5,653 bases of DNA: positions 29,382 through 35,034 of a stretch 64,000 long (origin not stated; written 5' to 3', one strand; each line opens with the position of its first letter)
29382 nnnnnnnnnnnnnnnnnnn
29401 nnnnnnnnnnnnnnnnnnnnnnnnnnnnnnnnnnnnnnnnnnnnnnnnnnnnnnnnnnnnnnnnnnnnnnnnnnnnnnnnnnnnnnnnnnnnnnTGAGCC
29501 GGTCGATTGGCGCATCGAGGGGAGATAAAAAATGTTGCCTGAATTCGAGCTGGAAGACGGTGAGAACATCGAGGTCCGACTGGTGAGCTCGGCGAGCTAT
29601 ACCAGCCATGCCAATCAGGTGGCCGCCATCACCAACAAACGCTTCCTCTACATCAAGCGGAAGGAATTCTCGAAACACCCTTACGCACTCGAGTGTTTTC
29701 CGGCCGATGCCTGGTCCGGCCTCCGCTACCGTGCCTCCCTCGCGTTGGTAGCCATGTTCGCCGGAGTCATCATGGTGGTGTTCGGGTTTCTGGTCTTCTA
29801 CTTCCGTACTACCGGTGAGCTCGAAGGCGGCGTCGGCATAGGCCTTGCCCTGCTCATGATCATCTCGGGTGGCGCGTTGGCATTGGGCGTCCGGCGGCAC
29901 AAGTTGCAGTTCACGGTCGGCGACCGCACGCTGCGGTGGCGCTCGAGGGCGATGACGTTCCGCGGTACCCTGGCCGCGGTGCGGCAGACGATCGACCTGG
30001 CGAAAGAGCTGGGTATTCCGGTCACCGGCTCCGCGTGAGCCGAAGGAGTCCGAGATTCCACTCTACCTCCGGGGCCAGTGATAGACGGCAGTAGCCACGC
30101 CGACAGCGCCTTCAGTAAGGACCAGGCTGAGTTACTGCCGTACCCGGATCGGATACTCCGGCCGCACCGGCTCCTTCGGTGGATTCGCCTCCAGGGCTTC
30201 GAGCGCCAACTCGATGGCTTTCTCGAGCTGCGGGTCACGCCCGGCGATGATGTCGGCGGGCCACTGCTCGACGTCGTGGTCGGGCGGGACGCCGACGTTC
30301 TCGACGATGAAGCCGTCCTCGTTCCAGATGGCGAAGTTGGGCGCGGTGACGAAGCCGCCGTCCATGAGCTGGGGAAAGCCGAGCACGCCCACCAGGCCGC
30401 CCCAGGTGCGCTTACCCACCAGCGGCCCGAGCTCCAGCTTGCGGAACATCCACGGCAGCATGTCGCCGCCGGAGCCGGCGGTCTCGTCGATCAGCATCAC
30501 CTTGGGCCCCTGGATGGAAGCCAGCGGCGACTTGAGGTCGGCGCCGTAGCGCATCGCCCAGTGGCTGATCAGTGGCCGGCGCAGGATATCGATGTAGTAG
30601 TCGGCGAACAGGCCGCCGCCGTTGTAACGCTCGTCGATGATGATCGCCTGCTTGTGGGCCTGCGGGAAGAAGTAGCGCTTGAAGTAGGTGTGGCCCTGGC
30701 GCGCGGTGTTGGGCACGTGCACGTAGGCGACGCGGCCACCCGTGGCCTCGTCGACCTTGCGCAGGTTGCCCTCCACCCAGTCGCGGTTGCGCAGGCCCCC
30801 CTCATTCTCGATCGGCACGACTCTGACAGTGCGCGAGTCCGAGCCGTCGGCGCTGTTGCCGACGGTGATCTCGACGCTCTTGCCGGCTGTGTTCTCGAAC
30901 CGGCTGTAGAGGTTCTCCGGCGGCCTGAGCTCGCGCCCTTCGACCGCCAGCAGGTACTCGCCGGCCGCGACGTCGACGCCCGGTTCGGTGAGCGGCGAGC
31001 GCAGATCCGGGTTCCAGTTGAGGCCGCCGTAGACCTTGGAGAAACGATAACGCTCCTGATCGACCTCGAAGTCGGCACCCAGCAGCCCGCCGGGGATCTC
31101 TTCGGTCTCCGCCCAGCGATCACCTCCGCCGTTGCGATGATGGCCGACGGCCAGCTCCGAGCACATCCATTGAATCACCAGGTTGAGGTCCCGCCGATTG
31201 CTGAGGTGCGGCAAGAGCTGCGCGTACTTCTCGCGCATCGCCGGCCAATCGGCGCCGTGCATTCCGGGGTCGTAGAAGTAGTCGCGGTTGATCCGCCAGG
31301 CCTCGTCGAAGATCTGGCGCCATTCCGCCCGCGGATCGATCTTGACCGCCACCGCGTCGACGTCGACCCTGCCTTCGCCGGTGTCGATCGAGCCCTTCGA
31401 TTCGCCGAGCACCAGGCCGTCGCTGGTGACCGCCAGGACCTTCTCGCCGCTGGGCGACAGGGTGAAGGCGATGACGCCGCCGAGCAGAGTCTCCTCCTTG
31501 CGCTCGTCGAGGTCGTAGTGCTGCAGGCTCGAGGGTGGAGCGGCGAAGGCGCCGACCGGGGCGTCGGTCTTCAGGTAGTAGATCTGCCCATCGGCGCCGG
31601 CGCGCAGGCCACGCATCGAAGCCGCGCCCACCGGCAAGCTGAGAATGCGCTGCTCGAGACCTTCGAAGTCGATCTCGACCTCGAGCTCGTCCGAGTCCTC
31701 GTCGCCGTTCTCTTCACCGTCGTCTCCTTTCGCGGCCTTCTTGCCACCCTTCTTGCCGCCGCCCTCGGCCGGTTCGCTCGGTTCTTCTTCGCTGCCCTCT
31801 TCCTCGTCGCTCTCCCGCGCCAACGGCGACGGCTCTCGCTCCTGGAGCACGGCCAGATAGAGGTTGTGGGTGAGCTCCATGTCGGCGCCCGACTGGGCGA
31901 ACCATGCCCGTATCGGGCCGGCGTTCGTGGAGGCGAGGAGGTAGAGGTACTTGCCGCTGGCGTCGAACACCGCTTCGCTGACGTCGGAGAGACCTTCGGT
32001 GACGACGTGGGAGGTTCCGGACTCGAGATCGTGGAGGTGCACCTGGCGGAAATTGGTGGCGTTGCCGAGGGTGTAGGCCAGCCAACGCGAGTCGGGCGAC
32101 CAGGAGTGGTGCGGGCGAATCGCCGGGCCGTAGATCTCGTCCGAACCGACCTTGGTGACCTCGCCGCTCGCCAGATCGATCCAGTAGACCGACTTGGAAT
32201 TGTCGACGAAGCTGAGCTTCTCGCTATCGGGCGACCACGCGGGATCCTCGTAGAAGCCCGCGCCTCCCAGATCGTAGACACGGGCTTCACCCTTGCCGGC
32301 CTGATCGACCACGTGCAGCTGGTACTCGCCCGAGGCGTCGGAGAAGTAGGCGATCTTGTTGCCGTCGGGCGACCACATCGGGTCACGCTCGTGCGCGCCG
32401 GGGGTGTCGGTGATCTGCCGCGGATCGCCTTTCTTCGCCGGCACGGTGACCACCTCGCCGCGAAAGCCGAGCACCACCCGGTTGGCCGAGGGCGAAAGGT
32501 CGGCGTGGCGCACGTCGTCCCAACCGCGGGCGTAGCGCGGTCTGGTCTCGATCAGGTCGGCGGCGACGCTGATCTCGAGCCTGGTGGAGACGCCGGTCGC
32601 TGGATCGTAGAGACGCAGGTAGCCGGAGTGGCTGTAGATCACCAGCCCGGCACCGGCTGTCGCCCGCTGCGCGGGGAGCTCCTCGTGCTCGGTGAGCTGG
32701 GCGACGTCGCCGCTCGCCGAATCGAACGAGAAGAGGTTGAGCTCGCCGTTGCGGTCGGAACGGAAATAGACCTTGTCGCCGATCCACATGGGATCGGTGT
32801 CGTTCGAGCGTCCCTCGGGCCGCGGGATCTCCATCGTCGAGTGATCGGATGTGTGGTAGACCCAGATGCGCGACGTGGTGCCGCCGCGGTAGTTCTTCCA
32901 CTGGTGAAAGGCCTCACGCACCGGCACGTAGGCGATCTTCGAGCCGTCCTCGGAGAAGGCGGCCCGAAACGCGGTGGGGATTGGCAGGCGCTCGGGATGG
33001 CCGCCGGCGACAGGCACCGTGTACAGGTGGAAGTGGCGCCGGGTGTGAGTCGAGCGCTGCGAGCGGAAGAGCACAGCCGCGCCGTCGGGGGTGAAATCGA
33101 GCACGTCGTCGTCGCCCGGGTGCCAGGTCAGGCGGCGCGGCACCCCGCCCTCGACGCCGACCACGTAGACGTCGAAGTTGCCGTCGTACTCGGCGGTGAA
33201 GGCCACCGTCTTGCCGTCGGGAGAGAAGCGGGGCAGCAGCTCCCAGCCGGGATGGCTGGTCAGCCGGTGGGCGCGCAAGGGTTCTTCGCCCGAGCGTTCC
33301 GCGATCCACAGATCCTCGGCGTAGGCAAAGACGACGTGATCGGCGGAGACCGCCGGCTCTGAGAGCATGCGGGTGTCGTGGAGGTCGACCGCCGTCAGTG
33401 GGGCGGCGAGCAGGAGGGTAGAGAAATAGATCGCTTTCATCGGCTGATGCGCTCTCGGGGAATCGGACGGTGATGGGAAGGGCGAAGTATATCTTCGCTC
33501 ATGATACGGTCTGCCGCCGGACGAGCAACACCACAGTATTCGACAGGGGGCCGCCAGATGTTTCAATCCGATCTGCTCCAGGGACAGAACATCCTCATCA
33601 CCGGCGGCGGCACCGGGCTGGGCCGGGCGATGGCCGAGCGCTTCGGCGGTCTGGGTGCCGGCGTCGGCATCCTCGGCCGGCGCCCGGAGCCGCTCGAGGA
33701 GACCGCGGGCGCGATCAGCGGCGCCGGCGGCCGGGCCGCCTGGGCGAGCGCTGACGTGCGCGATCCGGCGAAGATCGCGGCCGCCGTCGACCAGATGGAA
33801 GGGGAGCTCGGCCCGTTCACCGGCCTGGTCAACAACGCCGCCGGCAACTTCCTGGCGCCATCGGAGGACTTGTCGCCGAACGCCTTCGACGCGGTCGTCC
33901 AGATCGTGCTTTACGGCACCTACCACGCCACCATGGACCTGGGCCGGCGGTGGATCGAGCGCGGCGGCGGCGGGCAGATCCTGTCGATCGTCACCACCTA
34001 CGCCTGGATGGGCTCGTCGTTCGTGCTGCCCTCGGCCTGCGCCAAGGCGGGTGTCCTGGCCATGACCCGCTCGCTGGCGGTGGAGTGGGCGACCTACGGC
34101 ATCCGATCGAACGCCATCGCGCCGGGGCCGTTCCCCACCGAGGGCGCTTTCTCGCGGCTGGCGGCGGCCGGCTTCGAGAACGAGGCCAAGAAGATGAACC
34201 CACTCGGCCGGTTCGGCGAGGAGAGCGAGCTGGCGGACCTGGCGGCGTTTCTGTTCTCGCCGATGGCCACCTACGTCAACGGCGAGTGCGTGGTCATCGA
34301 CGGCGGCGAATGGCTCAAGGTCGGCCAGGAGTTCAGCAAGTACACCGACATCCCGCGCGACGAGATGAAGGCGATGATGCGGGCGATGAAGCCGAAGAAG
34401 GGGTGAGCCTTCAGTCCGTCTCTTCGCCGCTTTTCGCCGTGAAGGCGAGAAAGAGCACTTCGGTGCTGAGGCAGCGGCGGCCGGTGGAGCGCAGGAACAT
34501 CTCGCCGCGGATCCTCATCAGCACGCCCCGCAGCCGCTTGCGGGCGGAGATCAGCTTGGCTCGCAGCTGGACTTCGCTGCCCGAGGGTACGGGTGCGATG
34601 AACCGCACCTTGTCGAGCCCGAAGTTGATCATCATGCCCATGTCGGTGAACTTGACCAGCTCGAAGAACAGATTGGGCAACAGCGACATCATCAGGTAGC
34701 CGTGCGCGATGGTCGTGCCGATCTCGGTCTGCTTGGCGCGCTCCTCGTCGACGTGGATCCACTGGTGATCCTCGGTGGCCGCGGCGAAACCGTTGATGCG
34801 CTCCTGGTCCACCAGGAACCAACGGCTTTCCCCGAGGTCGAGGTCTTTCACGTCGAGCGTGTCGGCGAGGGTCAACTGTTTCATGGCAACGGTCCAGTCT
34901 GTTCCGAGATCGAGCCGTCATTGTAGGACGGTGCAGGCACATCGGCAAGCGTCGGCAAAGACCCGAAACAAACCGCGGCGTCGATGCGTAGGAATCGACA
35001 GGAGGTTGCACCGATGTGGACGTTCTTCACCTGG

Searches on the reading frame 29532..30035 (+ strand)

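Call 11: search_protein_families(library=pfam, proteins=[window:29532-30035:+], max_evalue=0.01)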
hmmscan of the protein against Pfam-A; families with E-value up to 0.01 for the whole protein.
window:29532-30035:+ (168 aa): 3 families
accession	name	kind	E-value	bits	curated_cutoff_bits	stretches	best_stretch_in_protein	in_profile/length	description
PF03706.18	LPG_synthase_TM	-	0.00091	19.2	33.4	1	68-152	111-197/302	Lysylphosphatidylglycerol synthase TM region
PF25592.1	DUF7937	-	0.0029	17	31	1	76-152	77-153/402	Domain of unknown function (DUF7937)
PF04103.21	CD20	-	0.0049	17.4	27.9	1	70-151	2-83/156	CD20-like family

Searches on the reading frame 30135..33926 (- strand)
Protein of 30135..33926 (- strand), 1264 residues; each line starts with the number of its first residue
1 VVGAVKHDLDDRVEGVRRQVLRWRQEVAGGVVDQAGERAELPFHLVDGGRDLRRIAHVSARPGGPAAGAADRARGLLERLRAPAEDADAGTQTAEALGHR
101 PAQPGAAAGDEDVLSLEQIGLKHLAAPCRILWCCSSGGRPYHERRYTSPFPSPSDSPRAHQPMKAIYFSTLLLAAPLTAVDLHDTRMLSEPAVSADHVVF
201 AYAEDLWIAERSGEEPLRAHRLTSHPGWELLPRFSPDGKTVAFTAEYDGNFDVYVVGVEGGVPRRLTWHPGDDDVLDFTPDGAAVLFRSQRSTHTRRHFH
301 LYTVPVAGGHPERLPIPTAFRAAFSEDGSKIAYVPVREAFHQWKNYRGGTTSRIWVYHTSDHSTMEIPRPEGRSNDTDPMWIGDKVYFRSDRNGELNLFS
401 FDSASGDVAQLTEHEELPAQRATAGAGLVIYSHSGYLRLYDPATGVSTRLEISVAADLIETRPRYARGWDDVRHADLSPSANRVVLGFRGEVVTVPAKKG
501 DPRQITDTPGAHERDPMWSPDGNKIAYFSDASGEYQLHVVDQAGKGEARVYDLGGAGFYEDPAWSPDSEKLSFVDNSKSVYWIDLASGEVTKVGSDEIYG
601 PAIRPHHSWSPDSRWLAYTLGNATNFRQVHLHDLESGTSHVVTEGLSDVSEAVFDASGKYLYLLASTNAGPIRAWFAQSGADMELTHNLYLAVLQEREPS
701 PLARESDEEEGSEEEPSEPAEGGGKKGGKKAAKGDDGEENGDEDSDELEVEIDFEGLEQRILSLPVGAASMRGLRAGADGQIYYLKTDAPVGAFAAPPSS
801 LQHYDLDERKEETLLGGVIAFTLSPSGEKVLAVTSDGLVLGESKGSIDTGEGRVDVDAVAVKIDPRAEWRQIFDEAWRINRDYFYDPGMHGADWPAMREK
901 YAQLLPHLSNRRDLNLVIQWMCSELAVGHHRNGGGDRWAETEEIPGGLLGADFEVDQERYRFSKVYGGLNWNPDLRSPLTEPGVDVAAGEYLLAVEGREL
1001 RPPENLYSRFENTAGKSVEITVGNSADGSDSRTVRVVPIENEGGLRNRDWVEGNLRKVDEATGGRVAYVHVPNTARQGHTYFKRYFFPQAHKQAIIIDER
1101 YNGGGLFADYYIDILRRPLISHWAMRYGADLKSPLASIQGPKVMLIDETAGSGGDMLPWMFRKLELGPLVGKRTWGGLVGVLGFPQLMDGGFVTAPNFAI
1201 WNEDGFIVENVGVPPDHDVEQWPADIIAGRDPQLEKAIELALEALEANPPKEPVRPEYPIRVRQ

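Call 11: search_protein_families(library=pfam, proteins=[window:30135-33926:-], max_evalue=0.01)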
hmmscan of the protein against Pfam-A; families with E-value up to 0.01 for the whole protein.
window:30135-33926:- (1264 aa): 6 families
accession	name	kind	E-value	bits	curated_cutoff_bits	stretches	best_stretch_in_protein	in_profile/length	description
PF07676.18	PD40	-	6.8e-30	102.8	20.9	2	502-539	1-38/38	WD40-like Beta Propeller Repeat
PF14685.13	PDZ_Tricorn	-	1.4e-23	83.1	25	1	947-1036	1-88/88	Tricorn protease PDZ domain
PF14684.11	Tricorn_C1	-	1.4e-22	79.7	24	1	865-921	1-57/59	Tricorn protease C1 domain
PF03572.23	Peptidase_S41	-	2.6e-16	60.1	24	1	1065-1218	1-164/165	Peptidase family S41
PF00930.27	DPPIV_N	-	9.4e-12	44.8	22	1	556-637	42-136/354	Dipeptidyl peptidase IV (DPP IV) N-terminal region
PF25174.1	Beta-prop_THOC3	-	8e-05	22.2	305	1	518-679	10-160/272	THOC3 beta-propeller domain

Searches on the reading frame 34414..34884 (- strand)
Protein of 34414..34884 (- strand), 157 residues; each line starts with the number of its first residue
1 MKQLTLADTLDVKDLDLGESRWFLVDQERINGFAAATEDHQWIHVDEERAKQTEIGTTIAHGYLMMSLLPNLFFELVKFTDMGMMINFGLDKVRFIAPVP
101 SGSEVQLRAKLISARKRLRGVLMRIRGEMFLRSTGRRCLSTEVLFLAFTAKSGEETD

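Call 37: search_protein_families(library=pfam, proteins=[window:34414-34884:-], max_evalue=0.001)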
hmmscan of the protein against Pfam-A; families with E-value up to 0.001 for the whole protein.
window:34414-34884:- (157 aa): 2 families
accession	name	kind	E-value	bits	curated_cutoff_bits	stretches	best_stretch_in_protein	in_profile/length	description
PF01575.25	MaoC_dehydratas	-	1.5e-22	79.9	27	1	20-113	13-103/123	MaoC like domain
PF13452.11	FAS1_DH_region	-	0.00036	21.1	22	1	24-121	13-111/132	FAS1-like, dehydratase domain region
